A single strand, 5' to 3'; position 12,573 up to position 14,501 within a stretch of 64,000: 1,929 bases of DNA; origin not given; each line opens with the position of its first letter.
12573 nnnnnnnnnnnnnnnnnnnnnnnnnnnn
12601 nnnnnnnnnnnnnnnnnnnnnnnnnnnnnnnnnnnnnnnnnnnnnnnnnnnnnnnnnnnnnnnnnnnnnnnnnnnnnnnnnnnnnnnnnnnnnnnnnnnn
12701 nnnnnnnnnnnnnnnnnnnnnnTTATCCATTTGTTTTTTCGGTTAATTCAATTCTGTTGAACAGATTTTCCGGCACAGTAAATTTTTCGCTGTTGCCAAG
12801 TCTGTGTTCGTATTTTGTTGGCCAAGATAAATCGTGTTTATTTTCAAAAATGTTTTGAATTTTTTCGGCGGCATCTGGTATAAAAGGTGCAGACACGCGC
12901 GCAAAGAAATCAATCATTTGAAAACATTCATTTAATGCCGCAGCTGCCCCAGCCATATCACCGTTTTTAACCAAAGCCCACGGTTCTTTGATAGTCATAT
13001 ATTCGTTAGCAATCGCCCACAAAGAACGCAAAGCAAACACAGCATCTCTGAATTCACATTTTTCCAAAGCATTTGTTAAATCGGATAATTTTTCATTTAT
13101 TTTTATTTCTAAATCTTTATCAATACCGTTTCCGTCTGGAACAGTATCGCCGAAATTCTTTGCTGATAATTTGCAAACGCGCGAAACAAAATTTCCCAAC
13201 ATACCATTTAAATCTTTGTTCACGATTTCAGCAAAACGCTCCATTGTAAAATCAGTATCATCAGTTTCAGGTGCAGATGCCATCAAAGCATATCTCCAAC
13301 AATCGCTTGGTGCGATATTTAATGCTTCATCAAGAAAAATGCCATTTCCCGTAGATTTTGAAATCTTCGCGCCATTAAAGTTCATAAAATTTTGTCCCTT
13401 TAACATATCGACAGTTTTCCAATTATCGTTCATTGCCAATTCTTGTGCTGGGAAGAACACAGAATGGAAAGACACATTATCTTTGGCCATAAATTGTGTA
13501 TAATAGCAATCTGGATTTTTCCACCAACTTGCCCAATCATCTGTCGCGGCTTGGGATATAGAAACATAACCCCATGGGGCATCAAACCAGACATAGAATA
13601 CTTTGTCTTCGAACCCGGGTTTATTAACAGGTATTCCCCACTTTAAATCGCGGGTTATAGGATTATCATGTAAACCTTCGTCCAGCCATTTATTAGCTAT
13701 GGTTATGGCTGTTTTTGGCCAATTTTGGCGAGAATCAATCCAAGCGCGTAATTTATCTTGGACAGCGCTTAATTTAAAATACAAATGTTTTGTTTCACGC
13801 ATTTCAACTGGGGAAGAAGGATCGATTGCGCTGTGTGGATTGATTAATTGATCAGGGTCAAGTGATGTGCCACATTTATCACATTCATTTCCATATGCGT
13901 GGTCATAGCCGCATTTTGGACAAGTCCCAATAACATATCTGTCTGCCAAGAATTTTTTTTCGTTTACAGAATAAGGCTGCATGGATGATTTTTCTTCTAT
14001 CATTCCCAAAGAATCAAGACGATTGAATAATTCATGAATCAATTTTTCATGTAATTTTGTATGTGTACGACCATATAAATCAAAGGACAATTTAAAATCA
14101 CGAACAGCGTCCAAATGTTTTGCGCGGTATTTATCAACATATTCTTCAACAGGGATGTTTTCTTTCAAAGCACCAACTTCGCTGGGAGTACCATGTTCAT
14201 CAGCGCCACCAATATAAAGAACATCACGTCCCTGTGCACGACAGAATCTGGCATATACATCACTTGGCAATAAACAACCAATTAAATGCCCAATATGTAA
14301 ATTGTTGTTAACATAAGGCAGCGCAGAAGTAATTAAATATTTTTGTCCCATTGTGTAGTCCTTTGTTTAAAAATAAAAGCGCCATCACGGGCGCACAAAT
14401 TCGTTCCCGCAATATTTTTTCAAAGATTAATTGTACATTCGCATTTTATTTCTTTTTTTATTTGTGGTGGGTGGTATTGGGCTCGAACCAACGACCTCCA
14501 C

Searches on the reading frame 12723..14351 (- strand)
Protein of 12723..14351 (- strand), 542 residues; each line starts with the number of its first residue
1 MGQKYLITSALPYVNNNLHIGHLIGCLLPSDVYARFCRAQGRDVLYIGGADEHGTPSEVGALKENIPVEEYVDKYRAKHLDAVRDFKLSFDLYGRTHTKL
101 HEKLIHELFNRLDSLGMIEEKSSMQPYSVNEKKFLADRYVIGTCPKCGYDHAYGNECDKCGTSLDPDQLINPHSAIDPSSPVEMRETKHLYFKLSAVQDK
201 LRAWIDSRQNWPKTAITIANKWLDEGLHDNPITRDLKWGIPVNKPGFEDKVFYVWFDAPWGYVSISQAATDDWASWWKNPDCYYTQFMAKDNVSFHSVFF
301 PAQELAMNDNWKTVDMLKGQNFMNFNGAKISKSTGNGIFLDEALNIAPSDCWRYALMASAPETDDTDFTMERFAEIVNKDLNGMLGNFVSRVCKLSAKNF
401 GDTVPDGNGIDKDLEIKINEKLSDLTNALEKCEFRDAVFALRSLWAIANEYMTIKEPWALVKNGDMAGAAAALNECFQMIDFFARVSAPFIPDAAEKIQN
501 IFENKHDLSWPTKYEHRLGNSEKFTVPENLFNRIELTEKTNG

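Call 19: search_protein_families(library=pfam, proteins=[window:12723-14351:-], max_evalue=0.00001)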
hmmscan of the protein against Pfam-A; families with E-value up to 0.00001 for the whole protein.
window:12723-14351:- (542 aa): 4 families
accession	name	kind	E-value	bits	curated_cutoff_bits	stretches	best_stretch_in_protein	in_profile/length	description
PF09334.17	tRNA-synt_1g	-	1.2e-139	465.9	20.1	1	5-392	1-390/391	tRNA synthetases class I (M)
PF19303.5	Anticodon_3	-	3.8e-27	95.5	23.5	1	411-538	11-139/152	Anticodon binding domain of methionyl tRNA ligase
PF00133.28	tRNA-synt_1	-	1.1e-13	51.2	22.7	1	3-242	23-243/414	tRNA synthetases class I (I, L, M and V)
PF08264.19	Anticodon_1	-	1.7e-08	34.9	25.1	1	411-531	1-119/148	Anticodon-binding domain of tRNA ligase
